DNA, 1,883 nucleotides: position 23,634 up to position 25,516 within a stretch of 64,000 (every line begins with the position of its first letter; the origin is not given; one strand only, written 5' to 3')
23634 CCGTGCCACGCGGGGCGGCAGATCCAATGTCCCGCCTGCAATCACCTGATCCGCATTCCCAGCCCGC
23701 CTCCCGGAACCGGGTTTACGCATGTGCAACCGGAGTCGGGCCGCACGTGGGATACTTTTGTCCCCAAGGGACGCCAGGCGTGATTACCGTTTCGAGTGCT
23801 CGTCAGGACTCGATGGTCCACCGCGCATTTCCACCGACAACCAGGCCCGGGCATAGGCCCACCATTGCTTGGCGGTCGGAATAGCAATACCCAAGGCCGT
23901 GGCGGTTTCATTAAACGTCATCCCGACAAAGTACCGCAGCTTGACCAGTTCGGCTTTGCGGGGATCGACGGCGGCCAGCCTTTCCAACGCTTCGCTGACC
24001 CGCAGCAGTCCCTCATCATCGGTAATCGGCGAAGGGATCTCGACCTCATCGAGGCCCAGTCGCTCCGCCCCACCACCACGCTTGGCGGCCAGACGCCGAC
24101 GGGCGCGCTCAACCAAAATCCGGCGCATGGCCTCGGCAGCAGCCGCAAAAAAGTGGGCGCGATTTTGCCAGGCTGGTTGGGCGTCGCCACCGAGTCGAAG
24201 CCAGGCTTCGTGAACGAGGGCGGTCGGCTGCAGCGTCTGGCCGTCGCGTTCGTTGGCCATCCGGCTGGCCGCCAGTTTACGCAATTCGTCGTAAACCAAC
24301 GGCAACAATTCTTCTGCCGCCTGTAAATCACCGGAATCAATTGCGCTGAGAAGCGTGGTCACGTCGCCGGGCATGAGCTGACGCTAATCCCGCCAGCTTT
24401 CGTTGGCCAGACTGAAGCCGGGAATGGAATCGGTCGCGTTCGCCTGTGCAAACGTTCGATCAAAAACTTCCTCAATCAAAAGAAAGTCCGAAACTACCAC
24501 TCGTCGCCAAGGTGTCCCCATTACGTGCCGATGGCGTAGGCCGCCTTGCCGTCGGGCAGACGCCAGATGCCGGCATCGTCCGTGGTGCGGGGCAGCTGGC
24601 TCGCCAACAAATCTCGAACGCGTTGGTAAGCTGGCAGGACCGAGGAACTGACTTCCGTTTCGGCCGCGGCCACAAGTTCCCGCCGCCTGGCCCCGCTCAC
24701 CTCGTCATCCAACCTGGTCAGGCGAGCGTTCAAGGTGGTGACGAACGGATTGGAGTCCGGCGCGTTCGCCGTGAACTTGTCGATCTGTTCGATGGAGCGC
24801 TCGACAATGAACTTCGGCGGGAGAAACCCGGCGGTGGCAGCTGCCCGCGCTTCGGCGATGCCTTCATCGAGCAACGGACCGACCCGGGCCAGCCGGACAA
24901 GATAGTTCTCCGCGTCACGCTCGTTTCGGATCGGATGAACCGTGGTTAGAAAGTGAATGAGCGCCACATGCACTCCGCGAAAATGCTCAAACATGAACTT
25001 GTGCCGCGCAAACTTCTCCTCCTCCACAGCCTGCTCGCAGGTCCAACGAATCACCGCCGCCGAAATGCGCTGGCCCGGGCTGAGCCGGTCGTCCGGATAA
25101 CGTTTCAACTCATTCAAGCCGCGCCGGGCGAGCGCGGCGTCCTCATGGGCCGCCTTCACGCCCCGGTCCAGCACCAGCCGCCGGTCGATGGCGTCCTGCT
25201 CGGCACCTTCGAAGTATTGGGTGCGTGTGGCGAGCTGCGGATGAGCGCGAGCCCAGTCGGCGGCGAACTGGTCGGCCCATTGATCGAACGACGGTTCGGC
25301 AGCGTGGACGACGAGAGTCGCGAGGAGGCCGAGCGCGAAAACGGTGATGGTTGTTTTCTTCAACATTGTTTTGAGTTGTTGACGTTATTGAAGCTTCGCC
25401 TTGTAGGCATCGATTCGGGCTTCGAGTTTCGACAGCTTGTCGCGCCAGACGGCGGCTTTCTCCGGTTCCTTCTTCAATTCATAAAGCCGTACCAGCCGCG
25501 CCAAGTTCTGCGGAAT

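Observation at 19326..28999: Paralogous ECF-sigma / Ser-Thr-kinase cassettes with a conserved kinase N-terminal motif, two intact and two decayed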

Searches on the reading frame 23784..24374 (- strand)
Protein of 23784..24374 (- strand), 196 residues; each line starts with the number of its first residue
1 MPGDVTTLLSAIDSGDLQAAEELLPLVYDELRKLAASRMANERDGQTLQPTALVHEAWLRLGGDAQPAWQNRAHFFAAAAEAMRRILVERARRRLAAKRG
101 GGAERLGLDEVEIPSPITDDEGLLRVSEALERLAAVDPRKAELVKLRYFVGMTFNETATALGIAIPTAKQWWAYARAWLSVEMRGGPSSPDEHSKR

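Call 6: search_protein_families(library=pfam, proteins=[window:23784-24374:-], max_evalue=0.01)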
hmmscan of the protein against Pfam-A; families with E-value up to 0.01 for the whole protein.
window:23784-24374:- (196 aa): 4 families
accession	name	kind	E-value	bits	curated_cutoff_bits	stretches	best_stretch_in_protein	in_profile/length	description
PF07638.17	Sigma70_ECF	-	9.5e-59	198.8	21.1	1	3-184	2-184/185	ECF sigma factor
PF08281.18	Sigma70_r4_2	-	2.5e-05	24.2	25.7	1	130-178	5-53/54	Sigma-70, region 4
PF04545.22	Sigma70_r4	-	5.9e-05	22.9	24.1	1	133-170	2-39/50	Sigma-70, region 4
PF06530.18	Phage_antitermQ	-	0.0082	16.5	26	0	118-161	46-88/118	Phage antitermination protein Q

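Call 8: search_protein_families(library=ncbifam, proteins=[window:23784-24374:-], max_evalue=0.01)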
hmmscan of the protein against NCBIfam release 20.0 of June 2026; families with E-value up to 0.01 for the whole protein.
window:23784-24374:- (196 aa): 11 families
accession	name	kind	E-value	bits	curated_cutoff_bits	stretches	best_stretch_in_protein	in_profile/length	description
TIGR02999.1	Sig-70_X6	subfamily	3.7e-62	209.4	126.15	1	4-183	3-182/183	ECF-type sigma factor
TIGR02937.1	sigma70-ECF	superfamily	1.1e-11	44.7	42.9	1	19-182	2-164/165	sigma-70 family RNA polymerase sigma factor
TIGR02983.1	SigE-fam_strep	subfamily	1.8e-06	27.9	141.55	1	28-182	16-157/162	SigE family RNA polymerase sigma factor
NF007227.0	PRK09645.1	subfamily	3.3e-06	27.1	202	1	58-176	52-163/177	sigma-70 family RNA polymerase sigma factor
TIGR02984.1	Sig-70_plancto1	subfamily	6.4e-06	25.9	183.75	1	57-173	66-178/189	RNA polymerase sigma-70 factor, Planctomycetaceae-specific subfamily 1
NF010500.0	PRK13919.1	subfamily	3.5e-05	24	226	1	56-177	56-177/186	putative RNA polymerase sigma E protein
NF007228.0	PRK09646.1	subfamily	0.00011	21.9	226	1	82-170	94-177/194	ECF RNA polymerase sigma factor SigK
NF009186.0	PRK12534.1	equivalog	0.0011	18.8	267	1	115-177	117-179/187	RNA polymerase sigma factor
NF007230.0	PRK09648.1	subfamily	0.0018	18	209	1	7-164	15-170/195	RNA polymerase sigma factor ShbA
NF004113.0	PRK05602.1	equivalog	0.0024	17.5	208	1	7-176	34-194/211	RNA polymerase sigma factor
NF009187.0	PRK12535.1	equivalog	0.0036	17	290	1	5-185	13-183/197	RNA polymerase sigma factor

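Call 38: find_homologous_proteins(query=window:23787-24374:-, max_evalue=1e-10)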
Query window:23787-24374:- (196 aa): 8000 proteins with E <= 1e-10 among 8000 candidates; the best 120 are listed.
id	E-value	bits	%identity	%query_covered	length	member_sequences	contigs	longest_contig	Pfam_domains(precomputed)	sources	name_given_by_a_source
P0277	6.2e-122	422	100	100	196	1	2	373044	PF07638.18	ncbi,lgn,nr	ncbi:sigma-70 family RNA polymerase sigma factor [bacterium]|nr:sigma-70 family RNA polymerase sigma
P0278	7.4e-119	412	98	100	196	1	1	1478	PF07638.18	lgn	-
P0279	3.9e-99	348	82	98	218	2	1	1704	PF07638.18,PF08281.19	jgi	-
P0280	8.4e-95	334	83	94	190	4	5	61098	PF07638.18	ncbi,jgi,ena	-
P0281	2.6e-92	326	80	94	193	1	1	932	PF07638.18,PF08281.19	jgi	-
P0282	1.4e-91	324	79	94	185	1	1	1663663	PF07638.18,PF04545.23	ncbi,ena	-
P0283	4.2e-91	322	80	94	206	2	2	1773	PF07638.18,PF08281.19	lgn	-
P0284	4.0e-90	319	78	94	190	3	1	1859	PF07638.18,PF08281.19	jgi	jgi:RNA polymerase sigma factor (TIGR02999 family)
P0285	4.1e-90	319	77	95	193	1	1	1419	PF07638.18,PF04545.23,PF08281.19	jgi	jgi:RNA polymerase sigma factor (TIGR02999 family)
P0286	6.8e-90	318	77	97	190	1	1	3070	PF07638.18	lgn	-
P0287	7.6e-90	318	77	95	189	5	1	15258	PF07638.18,PF08281.19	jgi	jgi:RNA polymerase sigma factor (TIGR02999 family)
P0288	1.1e-89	317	79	94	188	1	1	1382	PF07638.18,PF04545.23,PF08281.19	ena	-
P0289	1.1e-88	314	81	94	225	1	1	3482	PF07638.18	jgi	jgi:RNA polymerase sigma factor (TIGR02999 family)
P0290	2.9e-88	313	77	96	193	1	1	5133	PF07638.18,PF08281.19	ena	-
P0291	3.1e-88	313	79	93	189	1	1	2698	PF07638.18,PF08281.19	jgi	jgi:RNA polymerase sigma factor (TIGR02999 family)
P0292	5.9e-88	312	78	94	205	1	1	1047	PF07638.18,PF08281.19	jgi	jgi:RNA polymerase sigma factor (TIGR02999 family)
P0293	6.2e-88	312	78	94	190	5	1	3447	PF07638.18,PF04545.23,PF08281.19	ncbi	-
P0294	8.1e-88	311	78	94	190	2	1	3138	PF07638.18,PF04545.23,PF08281.19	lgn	-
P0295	1.4e-87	311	75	95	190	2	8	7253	PF07638.18,PF08281.19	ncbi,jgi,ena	jgi:RNA polymerase sigma factor (TIGR02999 family)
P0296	2.1e-87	310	74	98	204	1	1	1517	PF07638.18,PF08281.19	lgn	-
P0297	4.8e-87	309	77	94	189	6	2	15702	PF07638.18,PF04545.23,PF08281.19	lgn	-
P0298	5.1e-87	309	76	94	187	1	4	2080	PF07638.18,PF04545.23,PF08281.19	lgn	-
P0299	5.8e-87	308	76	94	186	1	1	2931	PF07638.18,PF04545.23,PF08281.19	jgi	jgi:RNA polymerase sigma factor (TIGR02999 family)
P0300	6.1e-87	308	78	94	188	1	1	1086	PF07638.18,PF04545.23,PF08281.19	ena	-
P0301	6.2e-87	308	74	96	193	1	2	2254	PF07638.18,PF08281.19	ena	-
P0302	1.0e-86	308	80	92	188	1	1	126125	PF07638.18,PF08281.19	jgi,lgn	jgi:RNA polymerase sigma factor (TIGR02999 family)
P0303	1.2e-86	307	78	94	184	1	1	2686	PF07638.18,PF08281.19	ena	-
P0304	1.7e-86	307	75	95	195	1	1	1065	PF07638.18,PF08281.19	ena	-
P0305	1.9e-86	307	77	92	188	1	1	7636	PF07638.18,PF08281.19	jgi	jgi:RNA polymerase sigma factor (TIGR02999 family)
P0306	2.2e-86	307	75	95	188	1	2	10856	PF07638.18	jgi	jgi:RNA polymerase sigma factor (TIGR02999 family)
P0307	2.8e-86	306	75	94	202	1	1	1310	PF07638.18,PF08281.19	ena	-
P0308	3.3e-86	306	74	96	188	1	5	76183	PF07638.18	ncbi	ncbi:MAG: sigma-70 family RNA polymerase sigma factor [Limisphaerales bacterium]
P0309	3.7e-86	306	75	93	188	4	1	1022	PF07638.18,PF08281.19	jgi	-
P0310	4.2e-86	306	76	94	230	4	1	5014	PF07638.18,PF04545.23,PF08281.19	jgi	jgi:RNA polymerase sigma factor (TIGR02999 family)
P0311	4.6e-86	306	76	94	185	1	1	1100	PF07638.18,PF08281.19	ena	-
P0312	6.1e-86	305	77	95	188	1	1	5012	PF07638.18,PF08281.19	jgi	jgi:RNA polymerase sigma factor (TIGR02999 family)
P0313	6.4e-86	305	74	96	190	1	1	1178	PF07638.18,PF04545.23,PF08281.19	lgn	-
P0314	8.7e-86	305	76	94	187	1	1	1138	PF07638.18,PF08281.19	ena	-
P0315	9.6e-86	304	75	94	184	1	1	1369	PF07638.18,PF08281.19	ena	-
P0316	1.0e-85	304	75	95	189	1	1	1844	PF07638.18,PF08281.19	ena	-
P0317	1.1e-85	304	72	97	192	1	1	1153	PF07638.18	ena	-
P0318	1.1e-85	304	78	93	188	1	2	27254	PF07638.18,PF08281.19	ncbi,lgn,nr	ncbi:MAG: RNA polymerase subunit sigma [Verrucomicrobia bacterium]|nr:RNA polymerase subunit sigma [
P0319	1.1e-85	304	78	93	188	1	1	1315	PF07638.18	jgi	jgi:RNA polymerase sigma factor (TIGR02999 family)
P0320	1.2e-85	304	75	94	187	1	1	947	PF07638.18,PF08281.19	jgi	-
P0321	1.5e-85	304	77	93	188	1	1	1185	PF07638.18,PF08281.19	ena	-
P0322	1.5e-85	304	76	95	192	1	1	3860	PF07638.18,PF08281.19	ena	-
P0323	1.7e-85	304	77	94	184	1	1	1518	PF07638.18,PF04545.23,PF08281.19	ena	-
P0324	1.8e-85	304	76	94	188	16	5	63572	PF07638.18,PF04545.23,PF08281.19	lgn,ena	-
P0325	2.5e-85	303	76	94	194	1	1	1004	PF07638.18,PF08281.19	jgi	jgi:RNA polymerase sigma factor (TIGR02999 family)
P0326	2.7e-85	303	76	93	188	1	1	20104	PF07638.18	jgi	jgi:RNA polymerase sigma factor (TIGR02999 family)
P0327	2.8e-85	303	74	94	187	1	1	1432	PF07638.18,PF08281.19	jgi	jgi:RNA polymerase sigma factor (TIGR02999 family)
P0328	3.3e-85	303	76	94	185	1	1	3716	PF07638.18,PF08281.19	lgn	-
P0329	3.5e-85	303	76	94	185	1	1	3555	PF07638.18,PF08281.19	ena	-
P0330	3.5e-85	303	72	97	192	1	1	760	PF07638.18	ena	-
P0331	3.6e-85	303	75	95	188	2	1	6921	PF07638.18,PF08281.19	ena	-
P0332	3.6e-85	303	76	94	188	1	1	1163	PF07638.18,PF08281.19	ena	-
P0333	3.6e-85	303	76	94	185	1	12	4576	PF07638.18,PF08281.19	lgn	-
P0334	4.0e-85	302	77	94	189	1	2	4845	PF07638.18,PF04545.23,PF08281.19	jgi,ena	-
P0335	4.6e-85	302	75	93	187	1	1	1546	PF07638.18,PF04545.23,PF08281.19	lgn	-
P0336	4.8e-85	302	72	97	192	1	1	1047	PF07638.18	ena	-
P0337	4.9e-85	302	75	93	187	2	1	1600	PF07638.18,PF08281.19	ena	-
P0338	5.0e-85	302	75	94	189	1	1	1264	PF07638.18,PF08281.19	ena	-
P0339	5.7e-85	302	75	95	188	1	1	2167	PF07638.18,PF08281.19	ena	-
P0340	5.7e-85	302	75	94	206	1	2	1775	PF07638.18,PF08281.19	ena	-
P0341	5.8e-85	302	77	93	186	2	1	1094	PF07638.18,PF08281.19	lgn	-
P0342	6.1e-85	302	75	94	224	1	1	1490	PF07638.18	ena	-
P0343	6.2e-85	302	76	93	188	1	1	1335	PF07638.18,PF08281.19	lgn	-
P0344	7.7e-85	302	77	94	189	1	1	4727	PF07638.18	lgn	-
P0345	8.4e-85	301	77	93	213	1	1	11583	PF07638.18,PF08281.19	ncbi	-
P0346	8.9e-85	301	74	95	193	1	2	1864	PF07638.18,PF08281.19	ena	-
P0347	1.0e-84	301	75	93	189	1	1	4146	PF07638.18,PF04545.23,PF08281.19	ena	-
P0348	1.1e-84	301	75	94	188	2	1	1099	PF07638.18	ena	-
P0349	1.3e-84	301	76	92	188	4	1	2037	PF07638.18,PF04545.23,PF08281.19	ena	-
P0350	1.3e-84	301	76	92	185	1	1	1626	PF07638.18,PF08281.19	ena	-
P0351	1.4e-84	301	74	93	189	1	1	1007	PF07638.18,PF08281.19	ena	-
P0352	1.4e-84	301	74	95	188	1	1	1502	PF07638.18,PF08281.19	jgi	jgi:RNA polymerase sigma factor (TIGR02999 family)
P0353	1.6e-84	300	74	95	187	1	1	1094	PF07638.18,PF08281.19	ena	-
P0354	1.8e-84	300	75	93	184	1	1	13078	PF07638.18,PF04545.23,PF08281.19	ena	-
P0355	2.0e-84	300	75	93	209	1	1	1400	PF07638.18,PF08281.19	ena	-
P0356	2.1e-84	300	73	96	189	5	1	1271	PF07638.18,PF04545.23,PF08281.19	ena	-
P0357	2.1e-84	300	72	96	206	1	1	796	PF07638.18,PF08281.19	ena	-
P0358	2.2e-84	300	76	94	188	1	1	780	PF07638.18,PF04545.23,PF08281.19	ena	-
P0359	2.3e-84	300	74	94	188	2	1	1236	PF07638.18,PF04545.23,PF08281.19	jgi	jgi:RNA polymerase sigma factor (TIGR02999 family)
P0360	2.3e-84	300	76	94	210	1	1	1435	PF07638.18,PF08281.19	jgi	-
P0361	2.3e-84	300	74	95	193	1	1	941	PF07638.18,PF08281.19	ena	-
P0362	2.3e-84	300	73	94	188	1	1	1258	PF07638.18,PF04545.23,PF08281.19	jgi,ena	-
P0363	2.6e-84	300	73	94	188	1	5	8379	PF07638.18,PF04545.23,PF08281.19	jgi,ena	jgi:RNA polymerase sigma factor (TIGR02999 family)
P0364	2.6e-84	300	76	94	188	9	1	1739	PF07638.18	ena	-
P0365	2.6e-84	300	72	98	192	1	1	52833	PF07638.18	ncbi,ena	-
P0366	3.2e-84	300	75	93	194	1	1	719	PF07638.18,PF04545.23,PF08281.19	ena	-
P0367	3.2e-84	300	75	92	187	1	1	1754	PF07638.18,PF08281.19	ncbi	-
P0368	3.3e-84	300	76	94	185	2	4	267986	PF07638.18,PF08281.19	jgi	-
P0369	3.5e-84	299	74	92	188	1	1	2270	PF07638.18,PF08281.19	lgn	-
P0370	3.7e-84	299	75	91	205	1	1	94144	PF07638.18,PF04545.23,PF08281.19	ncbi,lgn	-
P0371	4.1e-84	299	76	92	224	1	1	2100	PF07638.18,PF04545.23,PF08281.19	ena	-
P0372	4.3e-84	299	75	93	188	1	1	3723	PF07638.18,PF08281.19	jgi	jgi:RNA polymerase sigma factor (TIGR02999 family)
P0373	4.5e-84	299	74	93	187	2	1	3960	PF07638.18,PF08281.19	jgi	jgi:RNA polymerase sigma factor (TIGR02999 family)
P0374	4.5e-84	299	75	93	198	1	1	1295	PF07638.18,PF08281.19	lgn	-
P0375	5.0e-84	299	75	97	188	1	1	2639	PF07638.18,PF08281.19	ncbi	-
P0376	5.0e-84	299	75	93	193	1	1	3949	PF07638.18,PF04545.23,PF08281.19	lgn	-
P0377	5.0e-84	299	75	94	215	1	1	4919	PF07638.18,PF08281.19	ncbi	ncbi:MAG: ECF-type sigma factor [Limisphaerales bacterium]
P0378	5.3e-84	299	77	94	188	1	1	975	PF07638.18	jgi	jgi:RNA polymerase sigma factor (TIGR02999 family)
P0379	5.6e-84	299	72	96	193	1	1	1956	PF07638.18,PF08281.19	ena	-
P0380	5.7e-84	299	76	94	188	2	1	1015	PF07638.18,PF04545.23,PF08281.19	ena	-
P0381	5.9e-84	299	75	92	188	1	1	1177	PF07638.18,PF08281.19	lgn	-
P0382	6.3e-84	299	74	93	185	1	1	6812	PF07638.18,PF08281.19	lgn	-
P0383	6.4e-84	299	76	92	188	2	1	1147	PF07638.18,PF08281.19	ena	-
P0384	6.5e-84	299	74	94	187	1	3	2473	PF07638.18,PF08281.19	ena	-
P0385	7.0e-84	298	76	92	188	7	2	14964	PF07638.18,PF04545.23,PF08281.19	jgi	jgi:RNA polymerase sigma factor (TIGR02999 family)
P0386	7.0e-84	298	75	92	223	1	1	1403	PF07638.18,PF04545.23,PF08281.19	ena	-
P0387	7.1e-84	298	74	94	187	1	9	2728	PF07638.18,PF08281.19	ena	-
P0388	7.4e-84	298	72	96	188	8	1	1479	PF07638.18,PF08281.19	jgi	jgi:RNA polymerase sigma factor (TIGR02999 family)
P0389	7.8e-84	298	75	92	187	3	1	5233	PF07638.18,PF08281.19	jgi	-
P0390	7.8e-84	298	76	92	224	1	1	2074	PF07638.18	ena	-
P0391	8.4e-84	298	75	93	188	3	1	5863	PF07638.18,PF04545.23,PF08281.19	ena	-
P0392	9.4e-84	298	76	93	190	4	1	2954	PF07638.18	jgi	jgi:RNA polymerase sigma factor (TIGR02999 family)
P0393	9.5e-84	298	72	96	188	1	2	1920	PF07638.18,PF08281.19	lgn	-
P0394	9.7e-84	298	75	93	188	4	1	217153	PF07638.18,PF04545.23,PF08281.19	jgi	jgi:RNA polymerase sigma factor (TIGR02999 family)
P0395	1.0e-83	298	75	93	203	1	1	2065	PF07638.18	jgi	jgi:RNA polymerase sigma factor (TIGR02999 family)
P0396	1.0e-83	298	74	93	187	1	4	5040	PF07638.18,PF08281.19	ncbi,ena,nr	ncbi:MAG TPA: ECF-type sigma factor [Verrucomicrobiae bacterium]|nr:ECF-type sigma factor [Verrucomi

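Call 43: search_dna_similar(query=window:23787-24374:-, collection=plasmids, mode=protein, max_evalue=1e-8, max_rows=60)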
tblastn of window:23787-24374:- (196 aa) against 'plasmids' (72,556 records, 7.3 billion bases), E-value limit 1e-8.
Records with a match: 4; places in all: 6; records where one place covers at least 80% of the query: 4.
Best place of each record, by identity: <60% 4.
By first word of the organism name: Gemmatirosa 2; Paludisphaera 1; Eleftheria 1.
By predicted mobility (MOB-suite, as given by PLSDB): non-mobilizable 3; mobilizable 1.
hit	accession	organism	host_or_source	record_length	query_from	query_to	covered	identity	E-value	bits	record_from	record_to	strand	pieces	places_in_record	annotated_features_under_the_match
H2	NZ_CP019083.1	Paludisphaera borealis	-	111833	4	196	98%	56.5%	6e-39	148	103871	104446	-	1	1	ECF-type sigma factor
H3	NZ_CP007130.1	Gemmatirosa kalamazoonensis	-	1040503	2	184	93%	51.4%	2e-29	120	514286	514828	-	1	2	record has no annotation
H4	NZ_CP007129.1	Gemmatirosa kalamazoonensis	-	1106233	6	183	91%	47.5%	2e-19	92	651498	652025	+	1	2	record has no annotation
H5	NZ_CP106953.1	Eleftheria terrae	soil sample,soil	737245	5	189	94%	44.5%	2e-19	92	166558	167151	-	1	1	ECF-type sigma factor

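Call 44: get_annotated_region(hit=H3, flank=5000)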
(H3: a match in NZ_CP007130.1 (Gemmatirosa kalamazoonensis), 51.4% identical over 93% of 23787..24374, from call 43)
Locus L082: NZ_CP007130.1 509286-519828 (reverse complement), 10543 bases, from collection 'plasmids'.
description: Gemmatirosa kalamazoonensis strain KBS708 plasmid 2, complete sequence
organism: Gemmatirosa kalamazoonensis (NCBI taxid 861299)
taxonomy: Bacteria; Gemmatimonadota; Gemmatimonadia; Gemmatimonadales; Gemmatimonadaceae; Gemmatirosa; Gemmatirosa kalamazoonensis
host: -; source: -; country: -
typing (MOB-suite, as given by PLSDB): non-mobilizable
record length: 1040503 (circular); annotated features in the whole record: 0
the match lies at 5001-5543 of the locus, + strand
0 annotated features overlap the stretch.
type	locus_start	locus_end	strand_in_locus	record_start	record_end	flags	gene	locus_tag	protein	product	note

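Call 45: get_annotated_region(hit=H4, flank=5000)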
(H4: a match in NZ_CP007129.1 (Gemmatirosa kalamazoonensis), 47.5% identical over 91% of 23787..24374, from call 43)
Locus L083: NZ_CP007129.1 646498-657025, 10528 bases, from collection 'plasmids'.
description: Gemmatirosa kalamazoonensis strain KBS708 plasmid 1, complete sequence
organism: Gemmatirosa kalamazoonensis (NCBI taxid 861299)
taxonomy: Bacteria; Gemmatimonadota; Gemmatimonadia; Gemmatimonadales; Gemmatimonadaceae; Gemmatirosa; Gemmatirosa kalamazoonensis
host: -; source: -; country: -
typing (MOB-suite, as given by PLSDB): non-mobilizable
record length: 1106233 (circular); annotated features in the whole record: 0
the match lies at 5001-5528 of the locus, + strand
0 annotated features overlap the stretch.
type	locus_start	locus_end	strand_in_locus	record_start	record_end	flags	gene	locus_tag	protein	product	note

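Call 46: get_annotated_region(hit=H5, flank=5000)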
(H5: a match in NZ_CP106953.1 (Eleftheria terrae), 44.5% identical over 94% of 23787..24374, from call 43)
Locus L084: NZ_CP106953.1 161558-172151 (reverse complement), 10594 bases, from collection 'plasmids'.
description: Eleftheria terrae strain P9846-PB plasmid unnamed2
organism: Eleftheria terrae (NCBI taxid 1597781)
taxonomy: Bacteria; Pseudomonadota; Betaproteobacteria; Burkholderiales; ; Eleftheria; Eleftheria terrae
host: -; source: soil sample,soil; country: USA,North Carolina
typing (MOB-suite, as given by PLSDB): mobilizable; relaxase MOBP
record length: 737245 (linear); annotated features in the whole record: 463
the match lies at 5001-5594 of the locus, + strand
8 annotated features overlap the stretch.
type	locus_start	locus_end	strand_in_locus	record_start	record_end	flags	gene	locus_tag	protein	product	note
CDS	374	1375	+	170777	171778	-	-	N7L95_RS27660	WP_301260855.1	site-specific integrase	GO:0015074 - DNA integration [Evidence IEA]; GO:0006310 - DNA recombination [Evidence IEA]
CDS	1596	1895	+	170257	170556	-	-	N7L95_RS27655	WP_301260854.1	cupin domain-containing protein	-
CDS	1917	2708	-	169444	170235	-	-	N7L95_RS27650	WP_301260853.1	hypothetical protein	-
CDS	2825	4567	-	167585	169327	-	-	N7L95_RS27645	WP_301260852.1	diguanylate cyclase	GO:0009966 - regulation of signal transduction [Evidence IEA]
CDS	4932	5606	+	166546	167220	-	-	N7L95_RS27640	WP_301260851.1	ECF-type sigma factor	-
CDS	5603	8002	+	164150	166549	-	-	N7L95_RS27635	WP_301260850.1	serine/threonine-protein kinase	GO:0006468 - protein phosphorylation [Evidence IEA]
CDS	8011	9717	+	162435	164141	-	-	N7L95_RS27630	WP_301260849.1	serine/threonine-protein kinase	GO:0006468 - protein phosphorylation [Evidence IEA]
CDS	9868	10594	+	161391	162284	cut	-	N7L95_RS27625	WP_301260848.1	LuxR family transcriptional regulator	-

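Call 79: find_related_loci(query=A7, collection=viral_contigs, flank=5000)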
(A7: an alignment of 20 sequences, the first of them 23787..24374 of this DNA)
Query A7 (196 aa) in viral_contigs; peptide patterns used: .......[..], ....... (x = any residue, [..] = any of these).
20 stretches matched a pattern; 2 encode a relative of the query (tblastn E <= 1e-3); 2 distinct loci.
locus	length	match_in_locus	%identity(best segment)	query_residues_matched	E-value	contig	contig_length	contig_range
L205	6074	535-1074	56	4-183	4e-58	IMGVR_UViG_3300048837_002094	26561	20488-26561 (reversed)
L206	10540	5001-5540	52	4-183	7e-55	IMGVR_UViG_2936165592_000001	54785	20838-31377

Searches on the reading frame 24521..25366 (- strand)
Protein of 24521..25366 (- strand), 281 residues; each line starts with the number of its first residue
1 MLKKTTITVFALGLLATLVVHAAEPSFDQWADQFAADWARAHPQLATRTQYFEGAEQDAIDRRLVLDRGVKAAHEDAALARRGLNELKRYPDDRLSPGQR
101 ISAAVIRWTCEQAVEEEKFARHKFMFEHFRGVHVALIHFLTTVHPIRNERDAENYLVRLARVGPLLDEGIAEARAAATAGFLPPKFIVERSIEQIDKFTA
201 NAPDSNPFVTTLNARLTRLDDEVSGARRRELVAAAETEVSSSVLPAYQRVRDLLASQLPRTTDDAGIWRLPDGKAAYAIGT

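Call 6: search_protein_families(library=pfam, proteins=[window:24521-25366:-], max_evalue=0.01)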
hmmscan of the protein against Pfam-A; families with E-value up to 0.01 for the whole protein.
window:24521-25366:- (281 aa): 1 family
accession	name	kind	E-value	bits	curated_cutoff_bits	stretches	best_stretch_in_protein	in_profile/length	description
PF05960.17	DUF885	-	5.7e-35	122.4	32.4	1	67-278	18-219/532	Bacterial protein of unknown function (DUF885)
